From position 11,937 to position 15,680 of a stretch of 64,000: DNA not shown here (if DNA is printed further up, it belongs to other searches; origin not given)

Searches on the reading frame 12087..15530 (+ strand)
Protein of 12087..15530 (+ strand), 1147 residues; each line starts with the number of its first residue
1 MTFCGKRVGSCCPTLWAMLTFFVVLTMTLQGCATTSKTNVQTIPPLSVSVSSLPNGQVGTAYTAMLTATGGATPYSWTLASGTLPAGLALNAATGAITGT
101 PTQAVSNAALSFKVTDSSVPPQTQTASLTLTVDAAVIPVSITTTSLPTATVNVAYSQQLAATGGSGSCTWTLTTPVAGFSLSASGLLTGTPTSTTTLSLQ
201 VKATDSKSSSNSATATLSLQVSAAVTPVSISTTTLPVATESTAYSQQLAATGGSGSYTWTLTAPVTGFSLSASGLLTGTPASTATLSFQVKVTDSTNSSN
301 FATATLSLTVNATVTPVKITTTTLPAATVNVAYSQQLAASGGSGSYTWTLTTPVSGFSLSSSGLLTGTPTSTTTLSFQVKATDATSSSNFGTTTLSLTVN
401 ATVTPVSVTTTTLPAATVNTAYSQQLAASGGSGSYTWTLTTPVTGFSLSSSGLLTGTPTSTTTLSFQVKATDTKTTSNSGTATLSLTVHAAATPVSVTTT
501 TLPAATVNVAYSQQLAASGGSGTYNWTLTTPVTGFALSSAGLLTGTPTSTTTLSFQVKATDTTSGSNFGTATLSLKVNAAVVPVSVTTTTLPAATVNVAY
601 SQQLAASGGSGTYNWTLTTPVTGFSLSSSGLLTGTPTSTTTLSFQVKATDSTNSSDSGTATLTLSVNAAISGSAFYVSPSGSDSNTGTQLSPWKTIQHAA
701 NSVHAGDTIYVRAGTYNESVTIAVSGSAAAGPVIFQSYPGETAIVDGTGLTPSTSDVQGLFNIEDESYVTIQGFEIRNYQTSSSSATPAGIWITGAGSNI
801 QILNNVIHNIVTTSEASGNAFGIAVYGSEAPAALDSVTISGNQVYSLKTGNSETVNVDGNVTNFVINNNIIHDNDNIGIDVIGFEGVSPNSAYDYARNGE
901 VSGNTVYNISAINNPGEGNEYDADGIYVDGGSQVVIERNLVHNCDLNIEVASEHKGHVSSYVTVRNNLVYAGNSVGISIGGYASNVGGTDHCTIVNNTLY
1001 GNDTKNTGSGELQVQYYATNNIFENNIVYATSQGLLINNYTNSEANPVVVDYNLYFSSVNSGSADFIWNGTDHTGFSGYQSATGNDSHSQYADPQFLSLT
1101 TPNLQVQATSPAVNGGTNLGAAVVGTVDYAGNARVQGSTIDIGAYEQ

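Call 3: search_protein_families(library=pfam, proteins=[window:12087-15530:+], max_evalue=0.01)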
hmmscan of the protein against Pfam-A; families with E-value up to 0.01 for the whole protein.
window:12087-15530:+ (1147 aa): 9 families
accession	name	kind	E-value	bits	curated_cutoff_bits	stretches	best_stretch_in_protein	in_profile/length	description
PF05345.18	He_PIG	-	1.6e-36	125.1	24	7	44-132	1-95/96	Putative Ig domain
PF07602.17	DUF1565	-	3.6e-10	40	20.3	1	680-909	2-232/257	Protein of unknown function (DUF1565)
PF13229.12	Beta_helix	-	1.5e-09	38.1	25.9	2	900-1074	12-151/158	Right handed beta helix region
PF22352.2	K319L-like_PKD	-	4.6e-06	27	27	0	589-663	7-83/84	K319L-like, PKD domain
PF20966.2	MASE6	-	0.00023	21.6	27.4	0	251-321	86-154/170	MASE6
PF07495.19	Y_Y_Y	-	0.00026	21.3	26.6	0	199-221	42-64/65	Y_Y_Y domain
PF21477.3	FERM_C_FAK1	-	0.0024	18.8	27.7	0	203-239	42-79/99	FAK1/PYK2, FERM domain C-lobe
PF04260.17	DUF436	-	0.0039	17.3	25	0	556-603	114-161/171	Protein of unknown function (DUF436)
PF11769.13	DUF3313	-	0.0089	16.3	26.1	0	126-215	88-155/187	Protein of unknown function (DUF3313)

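Call 4: search_protein_families(library=ncbifam, proteins=[window:12087-15530:+], max_evalue=0.01)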
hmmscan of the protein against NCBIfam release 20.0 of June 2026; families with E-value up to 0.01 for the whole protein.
window:12087-15530:+ (1147 aa): 5 families
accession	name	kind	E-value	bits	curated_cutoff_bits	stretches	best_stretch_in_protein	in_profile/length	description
NF047854.1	LIC10774_subfam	equivalog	3.2e-11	42.8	380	1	665-880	51-272/358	LIC10774/LIC10365 family surface protein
NF041899.1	pec_ly_PelN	equivalog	4e-11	42.4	740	1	663-1010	16-362/437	pectate lyase PelN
NF041518.1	choice_anch_Q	domain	7.1e-10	39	25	1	1101-1146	14-56/58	choice-of-anchor Q domain-containing protein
NF038331.1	Tsi3_fam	domain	3.9e-07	30.6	45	0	483-530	33-79/116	Tsi3 family protein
NF010294.0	PRK13734.1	subfamily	0.0012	18.9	150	0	554-610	6-64/120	F-type conjugative transfer system pilin TraA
